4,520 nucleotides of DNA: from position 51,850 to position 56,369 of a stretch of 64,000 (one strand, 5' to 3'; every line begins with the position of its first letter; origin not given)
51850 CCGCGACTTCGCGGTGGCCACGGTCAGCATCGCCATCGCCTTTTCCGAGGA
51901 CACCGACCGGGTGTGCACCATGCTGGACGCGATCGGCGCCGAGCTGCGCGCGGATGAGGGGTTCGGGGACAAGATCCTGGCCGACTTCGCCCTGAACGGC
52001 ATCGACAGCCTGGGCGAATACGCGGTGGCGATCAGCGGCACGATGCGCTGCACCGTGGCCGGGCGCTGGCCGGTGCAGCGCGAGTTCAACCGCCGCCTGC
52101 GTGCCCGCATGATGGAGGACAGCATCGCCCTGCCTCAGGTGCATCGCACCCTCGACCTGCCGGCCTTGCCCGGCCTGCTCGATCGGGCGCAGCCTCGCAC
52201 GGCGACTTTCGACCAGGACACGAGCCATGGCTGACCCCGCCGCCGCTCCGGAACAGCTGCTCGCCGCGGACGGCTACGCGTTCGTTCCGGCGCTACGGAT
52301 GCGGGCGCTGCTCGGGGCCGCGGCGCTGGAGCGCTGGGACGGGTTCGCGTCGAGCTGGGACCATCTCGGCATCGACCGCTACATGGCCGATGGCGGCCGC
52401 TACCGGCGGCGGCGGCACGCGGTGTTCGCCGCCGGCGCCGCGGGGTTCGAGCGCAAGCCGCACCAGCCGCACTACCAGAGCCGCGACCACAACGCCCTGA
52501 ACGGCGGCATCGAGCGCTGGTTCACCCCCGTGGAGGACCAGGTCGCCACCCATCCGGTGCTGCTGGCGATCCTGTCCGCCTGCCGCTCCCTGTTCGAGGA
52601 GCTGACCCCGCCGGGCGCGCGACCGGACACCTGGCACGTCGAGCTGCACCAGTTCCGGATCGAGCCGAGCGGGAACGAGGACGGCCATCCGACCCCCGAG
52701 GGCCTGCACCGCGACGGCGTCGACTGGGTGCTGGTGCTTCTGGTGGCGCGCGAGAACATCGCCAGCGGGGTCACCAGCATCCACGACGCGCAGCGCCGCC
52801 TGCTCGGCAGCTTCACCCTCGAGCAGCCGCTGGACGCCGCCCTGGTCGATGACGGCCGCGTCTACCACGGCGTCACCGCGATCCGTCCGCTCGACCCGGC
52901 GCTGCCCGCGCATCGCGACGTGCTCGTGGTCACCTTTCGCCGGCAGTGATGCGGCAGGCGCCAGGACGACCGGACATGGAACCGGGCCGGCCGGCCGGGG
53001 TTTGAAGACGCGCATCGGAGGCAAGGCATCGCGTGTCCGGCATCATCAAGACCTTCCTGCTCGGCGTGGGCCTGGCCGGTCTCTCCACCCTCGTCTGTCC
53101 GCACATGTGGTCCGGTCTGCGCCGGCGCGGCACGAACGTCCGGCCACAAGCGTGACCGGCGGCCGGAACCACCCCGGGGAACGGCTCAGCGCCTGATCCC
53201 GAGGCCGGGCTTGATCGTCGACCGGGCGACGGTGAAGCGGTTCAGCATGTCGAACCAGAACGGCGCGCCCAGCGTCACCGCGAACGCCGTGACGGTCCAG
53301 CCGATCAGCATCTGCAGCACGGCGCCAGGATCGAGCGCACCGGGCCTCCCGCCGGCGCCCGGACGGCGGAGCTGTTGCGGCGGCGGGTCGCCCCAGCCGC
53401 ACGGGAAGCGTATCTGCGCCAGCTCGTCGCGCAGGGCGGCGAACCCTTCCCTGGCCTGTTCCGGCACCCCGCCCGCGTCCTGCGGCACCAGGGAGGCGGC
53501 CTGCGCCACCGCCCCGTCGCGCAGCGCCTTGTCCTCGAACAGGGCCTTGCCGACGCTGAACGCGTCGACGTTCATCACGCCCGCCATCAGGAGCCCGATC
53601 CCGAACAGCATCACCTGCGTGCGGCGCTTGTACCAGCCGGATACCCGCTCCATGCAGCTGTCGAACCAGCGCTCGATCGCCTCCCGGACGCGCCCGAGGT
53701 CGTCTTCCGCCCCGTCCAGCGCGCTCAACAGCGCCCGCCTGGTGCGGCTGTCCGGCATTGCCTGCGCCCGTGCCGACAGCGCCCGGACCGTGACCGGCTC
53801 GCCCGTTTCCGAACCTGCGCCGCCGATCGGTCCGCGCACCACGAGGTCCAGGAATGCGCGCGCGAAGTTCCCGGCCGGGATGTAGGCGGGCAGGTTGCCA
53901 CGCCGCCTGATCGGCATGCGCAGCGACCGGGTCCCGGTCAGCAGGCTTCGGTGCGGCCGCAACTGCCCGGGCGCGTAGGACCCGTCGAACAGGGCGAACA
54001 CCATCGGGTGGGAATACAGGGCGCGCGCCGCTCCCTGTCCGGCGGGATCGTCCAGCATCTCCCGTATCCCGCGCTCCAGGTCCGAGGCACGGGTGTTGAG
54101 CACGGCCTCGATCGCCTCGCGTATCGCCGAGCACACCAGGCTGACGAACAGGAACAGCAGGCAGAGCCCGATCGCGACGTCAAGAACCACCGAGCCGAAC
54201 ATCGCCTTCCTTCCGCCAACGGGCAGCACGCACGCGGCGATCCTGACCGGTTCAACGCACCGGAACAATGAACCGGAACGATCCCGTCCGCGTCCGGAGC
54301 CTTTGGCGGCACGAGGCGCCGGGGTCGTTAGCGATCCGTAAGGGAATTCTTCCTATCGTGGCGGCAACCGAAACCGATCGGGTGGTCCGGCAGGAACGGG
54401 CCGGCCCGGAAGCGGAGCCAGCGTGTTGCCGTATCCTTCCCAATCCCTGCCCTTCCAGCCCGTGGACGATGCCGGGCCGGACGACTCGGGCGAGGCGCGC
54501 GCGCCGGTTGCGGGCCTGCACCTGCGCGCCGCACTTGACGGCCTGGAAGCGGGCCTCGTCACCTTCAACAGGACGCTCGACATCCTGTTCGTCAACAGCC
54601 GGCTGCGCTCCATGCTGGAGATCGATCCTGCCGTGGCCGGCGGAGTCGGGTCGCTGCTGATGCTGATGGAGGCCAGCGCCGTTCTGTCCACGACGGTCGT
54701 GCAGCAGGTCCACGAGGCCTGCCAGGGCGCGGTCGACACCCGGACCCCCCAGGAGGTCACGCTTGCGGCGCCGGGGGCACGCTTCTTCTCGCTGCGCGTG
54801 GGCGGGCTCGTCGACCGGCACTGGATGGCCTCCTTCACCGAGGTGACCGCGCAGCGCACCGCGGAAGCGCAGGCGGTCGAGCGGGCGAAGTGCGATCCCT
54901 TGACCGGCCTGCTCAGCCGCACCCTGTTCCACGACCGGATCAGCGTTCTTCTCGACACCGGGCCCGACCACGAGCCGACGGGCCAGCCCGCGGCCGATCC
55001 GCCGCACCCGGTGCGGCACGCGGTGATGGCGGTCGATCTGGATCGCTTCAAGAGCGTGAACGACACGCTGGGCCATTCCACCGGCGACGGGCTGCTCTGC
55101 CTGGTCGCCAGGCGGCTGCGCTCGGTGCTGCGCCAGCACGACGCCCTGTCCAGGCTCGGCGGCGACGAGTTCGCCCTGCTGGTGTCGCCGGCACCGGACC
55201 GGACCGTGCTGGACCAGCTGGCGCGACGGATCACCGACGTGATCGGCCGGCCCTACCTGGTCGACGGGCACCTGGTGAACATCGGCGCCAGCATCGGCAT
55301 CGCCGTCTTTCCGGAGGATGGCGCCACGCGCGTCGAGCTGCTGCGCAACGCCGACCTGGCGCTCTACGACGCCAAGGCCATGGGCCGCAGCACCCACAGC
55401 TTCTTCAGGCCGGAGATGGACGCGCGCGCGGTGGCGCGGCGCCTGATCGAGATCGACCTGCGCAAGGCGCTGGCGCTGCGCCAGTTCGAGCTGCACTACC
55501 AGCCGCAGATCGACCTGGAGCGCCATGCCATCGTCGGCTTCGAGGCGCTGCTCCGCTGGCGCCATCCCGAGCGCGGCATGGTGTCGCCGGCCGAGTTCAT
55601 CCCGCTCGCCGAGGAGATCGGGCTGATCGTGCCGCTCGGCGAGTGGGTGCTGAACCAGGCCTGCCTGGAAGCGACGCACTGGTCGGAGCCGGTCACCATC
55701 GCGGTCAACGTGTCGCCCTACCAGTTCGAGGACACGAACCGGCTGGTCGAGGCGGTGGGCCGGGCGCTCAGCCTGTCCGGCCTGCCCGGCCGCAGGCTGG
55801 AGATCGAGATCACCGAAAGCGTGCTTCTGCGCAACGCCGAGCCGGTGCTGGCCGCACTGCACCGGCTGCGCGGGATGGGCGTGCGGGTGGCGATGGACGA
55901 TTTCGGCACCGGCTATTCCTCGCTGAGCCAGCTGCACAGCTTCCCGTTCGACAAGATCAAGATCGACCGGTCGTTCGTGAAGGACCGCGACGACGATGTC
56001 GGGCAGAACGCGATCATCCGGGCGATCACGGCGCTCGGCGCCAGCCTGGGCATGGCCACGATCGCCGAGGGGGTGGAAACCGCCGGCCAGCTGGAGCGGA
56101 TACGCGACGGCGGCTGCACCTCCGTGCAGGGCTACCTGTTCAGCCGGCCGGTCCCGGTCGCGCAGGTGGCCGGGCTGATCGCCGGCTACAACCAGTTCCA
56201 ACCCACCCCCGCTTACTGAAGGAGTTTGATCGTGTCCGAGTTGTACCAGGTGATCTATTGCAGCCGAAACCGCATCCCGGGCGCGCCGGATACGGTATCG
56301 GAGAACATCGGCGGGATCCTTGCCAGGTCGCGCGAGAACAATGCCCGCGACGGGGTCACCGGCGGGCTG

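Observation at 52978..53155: Hidden 40-aa membrane peptide with its own general-stress promoter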

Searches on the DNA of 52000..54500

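Call 4: search_rna_families(source=window, start=52000, end=54500, threshold=evalue, max_evalue=1)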
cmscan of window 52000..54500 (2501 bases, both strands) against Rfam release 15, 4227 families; matches with E-value up to 1: 0.
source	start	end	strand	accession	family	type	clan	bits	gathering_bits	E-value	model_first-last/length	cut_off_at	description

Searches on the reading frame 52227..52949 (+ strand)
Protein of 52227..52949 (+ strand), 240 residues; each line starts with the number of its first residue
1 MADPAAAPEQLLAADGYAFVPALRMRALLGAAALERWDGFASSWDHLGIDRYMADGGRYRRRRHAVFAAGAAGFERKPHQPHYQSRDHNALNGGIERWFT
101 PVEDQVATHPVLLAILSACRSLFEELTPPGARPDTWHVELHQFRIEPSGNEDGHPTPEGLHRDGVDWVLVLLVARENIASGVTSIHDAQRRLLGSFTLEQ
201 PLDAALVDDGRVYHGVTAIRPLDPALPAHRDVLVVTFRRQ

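Call 3: search_protein_families(library=pfam, proteins=[window:52227-52949:+], max_evalue=0.01)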
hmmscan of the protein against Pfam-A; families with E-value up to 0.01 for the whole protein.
window:52227-52949:+ (240 aa): 1 family
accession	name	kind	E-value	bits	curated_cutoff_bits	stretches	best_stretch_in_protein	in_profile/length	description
PF10014.15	2OG-Fe_Oxy_2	-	2.6e-67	226.7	23.1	1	42-236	2-192/192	2OG-Fe dioxygenase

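Call 53: search_protein_families(library=ncbifam, proteins=[window:52227-52949:+], max_evalue=1)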
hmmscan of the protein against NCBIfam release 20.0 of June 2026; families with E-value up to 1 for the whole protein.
window:52227-52949:+ (240 aa): 2 families
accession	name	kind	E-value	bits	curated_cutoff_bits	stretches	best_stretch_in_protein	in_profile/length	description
NF042428.1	Il_dioxgen_HilB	equivalog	2.3e-09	36.8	350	1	12-219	7-217/223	3(1)-hydroxy-L-isoleucine 4-dioxygenase HilB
NF009441.0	PRK12798.1-3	equivalog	0.0036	16.4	487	1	151-196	45-90/424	chemotaxis protein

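Call 69: list_cluster_members(proteins=[window:52227-52946:+, window:54423-56216:+, window:53189-54202:-, window:53033-53152:+])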
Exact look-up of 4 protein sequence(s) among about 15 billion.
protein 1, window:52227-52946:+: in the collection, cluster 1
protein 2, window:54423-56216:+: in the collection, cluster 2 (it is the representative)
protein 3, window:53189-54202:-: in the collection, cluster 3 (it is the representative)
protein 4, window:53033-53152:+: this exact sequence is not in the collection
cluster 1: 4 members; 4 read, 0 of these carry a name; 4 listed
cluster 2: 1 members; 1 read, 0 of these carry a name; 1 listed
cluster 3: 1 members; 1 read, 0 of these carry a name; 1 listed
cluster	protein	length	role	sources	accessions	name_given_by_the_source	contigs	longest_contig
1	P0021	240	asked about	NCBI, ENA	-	-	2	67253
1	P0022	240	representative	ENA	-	-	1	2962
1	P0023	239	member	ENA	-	-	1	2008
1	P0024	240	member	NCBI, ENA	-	-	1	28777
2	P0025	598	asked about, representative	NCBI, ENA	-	-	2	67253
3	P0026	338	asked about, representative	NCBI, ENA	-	-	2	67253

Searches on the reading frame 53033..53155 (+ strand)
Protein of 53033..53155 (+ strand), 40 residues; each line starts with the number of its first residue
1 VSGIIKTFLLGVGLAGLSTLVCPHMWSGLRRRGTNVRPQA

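Call 3: search_protein_families(library=pfam, proteins=[window:53033-53155:+], max_evalue=0.01)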
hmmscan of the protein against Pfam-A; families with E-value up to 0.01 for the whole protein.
window:53033-53155:+ (40 aa): 0 families

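Call 7: find_homologous_proteins(query=window:53033-53155:+, max_evalue=1)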
Query window:53033-53155:+ (40 aa): 4 proteins with E <= 1 among 4 candidates.
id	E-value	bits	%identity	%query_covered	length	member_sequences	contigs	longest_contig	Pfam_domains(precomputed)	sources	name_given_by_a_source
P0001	1.0e-15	73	88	100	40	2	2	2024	-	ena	-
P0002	7.5e-15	70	83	100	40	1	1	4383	-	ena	-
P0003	3.4e-14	68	83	100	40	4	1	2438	-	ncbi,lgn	-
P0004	1.2e-13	66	80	100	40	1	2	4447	-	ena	-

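Call 14: list_cluster_members(proteins=[P0003, P0001, window:53033-53155:+])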
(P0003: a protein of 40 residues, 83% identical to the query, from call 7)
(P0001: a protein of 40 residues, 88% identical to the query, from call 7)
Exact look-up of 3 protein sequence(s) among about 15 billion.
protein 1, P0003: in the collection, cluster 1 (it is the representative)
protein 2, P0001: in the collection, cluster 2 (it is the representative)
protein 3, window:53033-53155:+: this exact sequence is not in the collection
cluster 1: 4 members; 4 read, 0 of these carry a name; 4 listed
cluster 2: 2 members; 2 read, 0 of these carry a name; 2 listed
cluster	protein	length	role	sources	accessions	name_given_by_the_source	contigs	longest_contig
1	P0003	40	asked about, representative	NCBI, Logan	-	-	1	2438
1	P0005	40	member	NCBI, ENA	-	-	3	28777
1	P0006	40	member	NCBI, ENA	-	-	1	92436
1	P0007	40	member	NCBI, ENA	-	-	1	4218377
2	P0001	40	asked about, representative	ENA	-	-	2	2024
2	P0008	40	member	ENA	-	-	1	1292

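Call 26: search_protein_representatives(alignment_id=A1)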
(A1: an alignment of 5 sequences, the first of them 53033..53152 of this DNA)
Query: 5 sequences, 40 profile positions. Proteins with E-value up to 0.001 (for the whole library): 2; up to 1e-10: 1; up to 1e-30: 0. The best 2 are listed.
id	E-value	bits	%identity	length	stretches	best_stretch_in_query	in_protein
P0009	1.4e-22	95.2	-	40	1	1-40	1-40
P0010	5.1e-05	39.0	-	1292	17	20-35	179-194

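Call 45: find_encoding_contigs(protein=P0007, flank=6000, max_places=3)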
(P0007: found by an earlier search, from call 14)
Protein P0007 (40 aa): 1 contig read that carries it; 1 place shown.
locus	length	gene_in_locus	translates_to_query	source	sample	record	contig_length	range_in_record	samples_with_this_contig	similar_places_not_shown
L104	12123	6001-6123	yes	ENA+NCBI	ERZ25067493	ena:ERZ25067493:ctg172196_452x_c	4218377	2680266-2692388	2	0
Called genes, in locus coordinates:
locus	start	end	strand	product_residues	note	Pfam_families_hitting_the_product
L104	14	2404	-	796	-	-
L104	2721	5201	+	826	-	PF25392:MS_channel_TM1, PF21088:MS_channel_1st, PF00924:MS_channel_2nd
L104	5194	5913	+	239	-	PF10014:2OG-Fe_Oxy_2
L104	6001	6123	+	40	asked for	-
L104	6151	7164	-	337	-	-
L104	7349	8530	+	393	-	PF08448:PAS_4 (faint), PF12860:PAS_7, PF00990:GGDEF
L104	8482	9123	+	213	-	PF00563:EAL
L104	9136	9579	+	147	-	PF04940:BLUF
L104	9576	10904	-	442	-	PF13520:AA_permease_2, PF00324:AA_permease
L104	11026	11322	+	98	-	-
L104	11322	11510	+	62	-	-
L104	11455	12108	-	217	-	PF07021:MetW, PF13489:Methyltransf_23, PF13847:Methyltransf_31 (weak), PF08241:Methyltransf_11, PF08242:Methyltransf_12 (weak), PF13649:Methyltransf_25 (weak)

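Call 53: search_protein_families(library=ncbifam, proteins=[window:53033-53152:+], max_evalue=1)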
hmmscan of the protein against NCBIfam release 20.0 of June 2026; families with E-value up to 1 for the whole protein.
seq(40 aa): 0 families

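Call 62: predict_structure(alignment_id=A1)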
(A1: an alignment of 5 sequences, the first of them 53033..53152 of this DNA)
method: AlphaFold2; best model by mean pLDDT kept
length: 40 residues; sequences in the alignment: 5
mean_pLDDT: 76.3   pTM: 0.37
mean pLDDT of the five models: 76.3, 73.9, 73.2, 72.3, 67.3
residues with pLDDT >= 90: 15; 70-90: 9; 50-70: 14; < 50: 2
segments of 3 or more residues with pLDDT < 50: none
pLDDT, mean of each block of 10 residues (from residue 1): 90 91 70 54
secondary structure, 60 per line:
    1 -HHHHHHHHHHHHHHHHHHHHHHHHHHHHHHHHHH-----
elements in order: H2-35

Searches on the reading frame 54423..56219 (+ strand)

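Call 3: search_protein_families(library=pfam, proteins=[window:54423-56219:+], max_evalue=0.01)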
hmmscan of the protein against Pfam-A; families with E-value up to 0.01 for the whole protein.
window:54423-56219:+ (598 aa): 4 families
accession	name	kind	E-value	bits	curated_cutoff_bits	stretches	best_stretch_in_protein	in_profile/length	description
PF00563.25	EAL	-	1.2e-72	244.5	31.3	1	345-576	3-236/236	EAL domain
PF00990.26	GGDEF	-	1.2e-35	123.1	23.8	1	155-323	1-160/161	Diguanylate cyclase, GGDEF domain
PF12860.13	PAS_7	-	1.6e-07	31.9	27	1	38-148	1-114/115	PAS fold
PF08448.16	PAS_4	-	0.0046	17.6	23.1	0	38-145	1-109/110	PAS fold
